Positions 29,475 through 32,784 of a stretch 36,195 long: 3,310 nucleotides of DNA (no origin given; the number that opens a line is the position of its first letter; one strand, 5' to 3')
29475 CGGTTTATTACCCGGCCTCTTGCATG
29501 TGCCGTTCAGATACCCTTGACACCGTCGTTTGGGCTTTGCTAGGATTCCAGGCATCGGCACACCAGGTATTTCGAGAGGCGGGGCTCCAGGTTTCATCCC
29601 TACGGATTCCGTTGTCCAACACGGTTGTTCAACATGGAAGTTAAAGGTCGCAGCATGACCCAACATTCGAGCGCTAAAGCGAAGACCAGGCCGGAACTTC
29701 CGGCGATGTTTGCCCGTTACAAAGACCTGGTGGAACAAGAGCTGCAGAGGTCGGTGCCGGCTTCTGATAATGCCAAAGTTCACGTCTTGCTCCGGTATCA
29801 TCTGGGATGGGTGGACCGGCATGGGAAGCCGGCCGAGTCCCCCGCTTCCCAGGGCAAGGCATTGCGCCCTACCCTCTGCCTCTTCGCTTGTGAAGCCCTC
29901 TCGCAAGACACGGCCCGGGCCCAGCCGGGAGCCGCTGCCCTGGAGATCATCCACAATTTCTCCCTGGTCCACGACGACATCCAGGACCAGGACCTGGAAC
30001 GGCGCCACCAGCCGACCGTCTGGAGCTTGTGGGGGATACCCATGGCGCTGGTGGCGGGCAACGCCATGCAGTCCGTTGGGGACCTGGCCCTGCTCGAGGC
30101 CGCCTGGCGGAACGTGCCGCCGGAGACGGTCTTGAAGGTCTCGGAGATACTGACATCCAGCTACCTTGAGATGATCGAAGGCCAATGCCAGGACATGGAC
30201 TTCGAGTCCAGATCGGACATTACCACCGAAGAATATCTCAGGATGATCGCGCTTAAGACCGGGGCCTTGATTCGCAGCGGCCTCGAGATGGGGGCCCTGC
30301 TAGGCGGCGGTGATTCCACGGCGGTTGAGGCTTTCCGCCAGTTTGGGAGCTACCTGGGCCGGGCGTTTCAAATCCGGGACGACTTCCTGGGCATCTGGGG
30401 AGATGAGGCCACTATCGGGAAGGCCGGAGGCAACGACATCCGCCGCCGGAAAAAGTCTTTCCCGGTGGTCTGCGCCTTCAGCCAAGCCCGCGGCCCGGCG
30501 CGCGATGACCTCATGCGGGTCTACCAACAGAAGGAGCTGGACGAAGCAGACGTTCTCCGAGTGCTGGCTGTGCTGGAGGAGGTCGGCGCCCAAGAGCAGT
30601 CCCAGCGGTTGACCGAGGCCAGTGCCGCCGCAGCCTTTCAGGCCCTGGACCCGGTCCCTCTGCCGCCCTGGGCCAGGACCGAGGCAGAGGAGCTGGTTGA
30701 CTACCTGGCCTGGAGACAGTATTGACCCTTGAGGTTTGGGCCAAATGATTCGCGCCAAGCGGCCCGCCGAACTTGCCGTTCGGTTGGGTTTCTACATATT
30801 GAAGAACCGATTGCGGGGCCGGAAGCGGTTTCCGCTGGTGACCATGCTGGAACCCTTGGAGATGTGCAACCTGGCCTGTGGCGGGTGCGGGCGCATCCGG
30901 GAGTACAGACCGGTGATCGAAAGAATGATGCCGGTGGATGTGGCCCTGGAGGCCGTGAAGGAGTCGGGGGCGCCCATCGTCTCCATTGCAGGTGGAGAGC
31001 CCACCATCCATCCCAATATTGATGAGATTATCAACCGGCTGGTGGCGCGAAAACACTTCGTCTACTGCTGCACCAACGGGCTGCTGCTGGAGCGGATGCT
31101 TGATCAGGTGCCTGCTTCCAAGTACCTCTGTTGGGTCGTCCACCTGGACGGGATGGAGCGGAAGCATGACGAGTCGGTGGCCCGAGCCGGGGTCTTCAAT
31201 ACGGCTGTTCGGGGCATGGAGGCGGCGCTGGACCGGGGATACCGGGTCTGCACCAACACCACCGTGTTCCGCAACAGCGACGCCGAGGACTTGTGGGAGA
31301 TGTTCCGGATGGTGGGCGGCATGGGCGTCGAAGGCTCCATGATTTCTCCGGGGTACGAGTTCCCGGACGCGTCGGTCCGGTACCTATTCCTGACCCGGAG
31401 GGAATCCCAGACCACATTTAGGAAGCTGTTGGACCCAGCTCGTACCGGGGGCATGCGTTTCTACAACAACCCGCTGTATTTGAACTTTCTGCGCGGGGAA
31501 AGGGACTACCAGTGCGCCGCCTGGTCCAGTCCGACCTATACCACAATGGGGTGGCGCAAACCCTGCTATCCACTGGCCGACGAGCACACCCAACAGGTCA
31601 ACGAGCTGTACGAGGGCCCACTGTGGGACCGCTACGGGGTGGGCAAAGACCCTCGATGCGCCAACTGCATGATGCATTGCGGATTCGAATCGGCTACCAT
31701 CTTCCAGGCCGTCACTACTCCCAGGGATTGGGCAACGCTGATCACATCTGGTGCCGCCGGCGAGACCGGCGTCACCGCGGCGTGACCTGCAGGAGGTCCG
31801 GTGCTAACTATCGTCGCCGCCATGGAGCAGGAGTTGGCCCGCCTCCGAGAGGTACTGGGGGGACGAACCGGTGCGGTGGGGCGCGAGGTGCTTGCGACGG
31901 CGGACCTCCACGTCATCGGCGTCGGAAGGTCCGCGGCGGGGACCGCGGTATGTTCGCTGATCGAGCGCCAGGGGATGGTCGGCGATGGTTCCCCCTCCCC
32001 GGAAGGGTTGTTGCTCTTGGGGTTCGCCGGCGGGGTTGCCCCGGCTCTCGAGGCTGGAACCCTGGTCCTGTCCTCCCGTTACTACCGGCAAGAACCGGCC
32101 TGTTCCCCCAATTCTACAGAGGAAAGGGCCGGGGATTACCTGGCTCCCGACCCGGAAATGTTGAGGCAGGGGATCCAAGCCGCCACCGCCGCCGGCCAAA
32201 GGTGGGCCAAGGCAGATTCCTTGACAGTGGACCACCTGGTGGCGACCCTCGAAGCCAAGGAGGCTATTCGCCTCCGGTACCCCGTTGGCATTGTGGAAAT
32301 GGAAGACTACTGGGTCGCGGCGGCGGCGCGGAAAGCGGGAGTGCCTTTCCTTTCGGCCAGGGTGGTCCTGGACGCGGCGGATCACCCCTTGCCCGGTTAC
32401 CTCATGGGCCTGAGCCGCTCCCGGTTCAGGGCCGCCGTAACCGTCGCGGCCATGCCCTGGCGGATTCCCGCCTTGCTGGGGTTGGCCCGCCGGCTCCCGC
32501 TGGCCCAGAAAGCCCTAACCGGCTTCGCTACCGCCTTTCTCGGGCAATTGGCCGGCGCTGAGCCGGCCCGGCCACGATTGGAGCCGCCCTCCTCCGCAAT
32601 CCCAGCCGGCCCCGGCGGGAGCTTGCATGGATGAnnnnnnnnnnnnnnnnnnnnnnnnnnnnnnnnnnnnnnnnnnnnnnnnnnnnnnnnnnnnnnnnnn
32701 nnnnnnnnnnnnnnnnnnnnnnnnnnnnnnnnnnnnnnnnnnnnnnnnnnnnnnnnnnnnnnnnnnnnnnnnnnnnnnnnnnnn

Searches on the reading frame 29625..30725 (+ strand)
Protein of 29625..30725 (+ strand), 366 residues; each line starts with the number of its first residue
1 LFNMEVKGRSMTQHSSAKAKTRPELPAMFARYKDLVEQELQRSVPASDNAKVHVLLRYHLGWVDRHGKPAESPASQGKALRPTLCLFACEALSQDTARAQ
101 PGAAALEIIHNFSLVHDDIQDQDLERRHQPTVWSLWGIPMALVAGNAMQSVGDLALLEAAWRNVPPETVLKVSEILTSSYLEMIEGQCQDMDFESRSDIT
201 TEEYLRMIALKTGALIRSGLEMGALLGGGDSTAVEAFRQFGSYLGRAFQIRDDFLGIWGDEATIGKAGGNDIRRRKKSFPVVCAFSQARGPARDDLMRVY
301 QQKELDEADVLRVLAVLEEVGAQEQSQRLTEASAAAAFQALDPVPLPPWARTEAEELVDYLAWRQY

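Call 27: search_protein_families(library=ncbifam, proteins=[window:29625-30725:+], max_evalue=0.00001)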
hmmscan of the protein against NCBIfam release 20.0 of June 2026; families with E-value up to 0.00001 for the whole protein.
window:29625-30725:+ (366 aa): 16 families
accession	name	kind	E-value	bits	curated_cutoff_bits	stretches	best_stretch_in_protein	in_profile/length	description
NF041169.1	f2_encap_cargo4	exception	4.9e-94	315.3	450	1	27-365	3-333/334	family 2 encapsulin nanocompartment cargo protein polyprenyl transferase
NF045549.1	GGPPsyn_IdsB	equivalog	1.7e-70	237.8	475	1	55-342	45-326/346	geranylgeranyl diphosphate synthase IdsB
NF040698.1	IdsA_Meth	equivalog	1.5e-66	224.8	468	1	76-363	41-325/328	short chain isoprenyl diphosphate synthase IdsA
NF041003.1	GGPP_syn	equivalog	1.6e-59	201.6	500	1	76-345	39-304/326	geranylgeranyl diphosphate synthase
NF045485.1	FPPsyn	subfamily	3.2e-46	157.8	275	1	75-298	35-261/288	farnesyl diphosphate synthase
NF040789.2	gerfarn_diphsyn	equivalog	1.7e-40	139.3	560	1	102-366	87-345/345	geranylfarnesyl diphosphate synthase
NF045685.1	GGPPSynCrtE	equivalog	2.5e-38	131.8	460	1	28-294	6-262/293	geranylgeranyl diphosphate synthase CrtE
TIGR02748.1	GerC3_HepT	equivalog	9.1e-35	120.3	456.55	1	76-366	42-319/319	heptaprenyl diphosphate synthase component II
NF007877.0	PRK10581.1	equivalog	8e-33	113.9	321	1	77-297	44-268/299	(2E,6E)-farnesyl diphosphate synthase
NF045628.1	HxpDPsynlarge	equivalog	2.7e-31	108.7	500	1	74-362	32-307/311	hexaprenyl-diphosphate synthase large subunit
TIGR02749.1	prenyl_cyano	equivalog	4.7e-31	108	383.2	1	76-362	43-318/322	solanesyl diphosphate synthase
NF042417.1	NPPPS_Mycobact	equivalog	6.8e-29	101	600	1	75-363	54-332/335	nonaprenyl/(2E,6E)-farnesyl/geranylgeranyl diphosphat synthase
NF042416.1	GFPPS_Mycobact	equivalog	2e-28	99.4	600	1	76-360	41-344/350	bifunctional (2E,6E)-farnesyl/geranyl diphosphate synthase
NF008140.0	PRK10888.1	equivalog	3.2e-27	95.7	412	1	76-351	43-309/323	octaprenyl diphosphate synthase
NF040627.1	GFPS_Meth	equivalog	1.1e-21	77.6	600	1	75-256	38-209/285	geranylfarnesyl diphosphate synthase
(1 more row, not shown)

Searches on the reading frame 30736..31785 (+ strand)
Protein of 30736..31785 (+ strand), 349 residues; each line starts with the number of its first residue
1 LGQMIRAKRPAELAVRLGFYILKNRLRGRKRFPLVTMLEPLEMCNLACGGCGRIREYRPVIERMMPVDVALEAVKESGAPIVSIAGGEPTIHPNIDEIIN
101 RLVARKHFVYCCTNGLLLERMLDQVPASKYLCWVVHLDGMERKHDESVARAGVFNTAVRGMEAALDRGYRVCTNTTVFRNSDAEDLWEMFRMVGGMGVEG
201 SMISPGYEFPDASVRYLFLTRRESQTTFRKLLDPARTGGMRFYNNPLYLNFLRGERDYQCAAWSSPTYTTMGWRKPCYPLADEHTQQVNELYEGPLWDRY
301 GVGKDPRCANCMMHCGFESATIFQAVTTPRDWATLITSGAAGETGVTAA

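Call 27: search_protein_families(library=ncbifam, proteins=[window:30736-31785:+], max_evalue=0.00001)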
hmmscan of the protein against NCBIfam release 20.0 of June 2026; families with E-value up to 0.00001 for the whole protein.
window:30736-31785:+ (349 aa): 26 families (the best 25 are shown)
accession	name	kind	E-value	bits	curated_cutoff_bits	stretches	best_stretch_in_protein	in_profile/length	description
TIGR03470.1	HpnH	equivalog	9.5e-123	409.2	225.05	1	12-322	6-316/318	adenosyl-hopene transferase HpnH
TIGR03961.1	rSAM_PTO1314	hypoth_equivalog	3.4e-17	62.7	306.05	1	27-320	16-307/332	PTO1314 family radical SAM protein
TIGR04051.1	rSAM_NirJ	equivalog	3.1e-14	52.7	515.45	1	42-199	10-169/354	heme d1 biosynthesis radical SAM protein NirJ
TIGR02668.1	moaA_archaeal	equivalog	9.7e-14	51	325.25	1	43-194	19-174/303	GTP 3',8-cyclase MoaA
TIGR02666.1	moaA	equivalog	1.8e-12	46.9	284.05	1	43-198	19-185/336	GTP 3',8-cyclase MoaA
TIGR04347.1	pseudo_SAM_Halo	equivalog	4.5e-12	45.9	525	1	42-201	46-207/390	TIGR04347 family pseudo-SAM/SPASM protein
NF049973.1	radical_Rv1681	equivalog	9e-12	44.6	380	1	44-191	82-232/326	Rv1681 family radical SAM protein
TIGR03962.1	mycofact_rSAM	equivalog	1.2e-11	44.4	265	1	42-197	20-177/339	mycofactocin radical SAM maturase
TIGR04054.1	rSAM_NirJ1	equivalog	1.9e-11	43.2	650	1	41-194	43-198/387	putative heme d1 biosynthesis radical SAM protein NirJ1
TIGR04317.1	W_rSAM_matur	equivalog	3.2e-11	42.9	380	1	37-288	7-266/349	tungsten cofactor oxidoreductase radical SAM maturase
NF001199.0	PRK00164.2-1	equivalog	3.4e-11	42.8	231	1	43-194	21-176/308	GTP 3',8-cyclase MoaA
TIGR04053.2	TIGR04053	equivalog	7.2e-11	41.9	395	1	32-198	6-178/366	TIGR04053 family radical SAM/SPASM domain-containing protein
TIGR04251.1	SCM_rSAM_ScmF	equivalog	1.3e-10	41.2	400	1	42-199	12-175/353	SynChlorMet cassette radical SAM/SPASM protein ScmF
TIGR04546.1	rSAM_ahbC_deAc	equivalog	4.2e-10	39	650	1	43-192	48-199/390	12,18-didecarboxysiroheme deacetylase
TIGR04545.1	rSAM_ahbD_hemeb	equivalog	4.4e-10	39.5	500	1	42-199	8-168/339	heme b synthase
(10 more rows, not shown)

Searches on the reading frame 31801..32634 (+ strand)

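Call 27: search_protein_families(library=ncbifam, proteins=[window:31801-32634:+], max_evalue=0.00001)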
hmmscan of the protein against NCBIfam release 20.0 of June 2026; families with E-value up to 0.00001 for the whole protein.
window:31801-32634:+ (277 aa): 5 families
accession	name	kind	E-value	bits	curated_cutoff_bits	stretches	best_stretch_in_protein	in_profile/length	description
TIGR03468.1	HpnG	hypoth_equivalog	9.1e-17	61.3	187.1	1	68-240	47-210/212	hopanoid-associated phosphorylase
TIGR03664.1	fut_nucase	equivalog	1.9e-14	53.9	124.7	2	4-93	3-88/228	futalosine hydrolase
NF005476.0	PRK07077.1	equivalog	6.3e-14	51.8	215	1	68-250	55-235/243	phosphorylase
NF004079.0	PRK05584.1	equivalog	2.7e-12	46.7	169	1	2-195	3-202/232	5'-methylthioadenosine/adenosylhomocysteine nucleosidase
NF006087.0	PRK08236.1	equivalog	5.5e-09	36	213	1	31-189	27-186/219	futalosine hydrolase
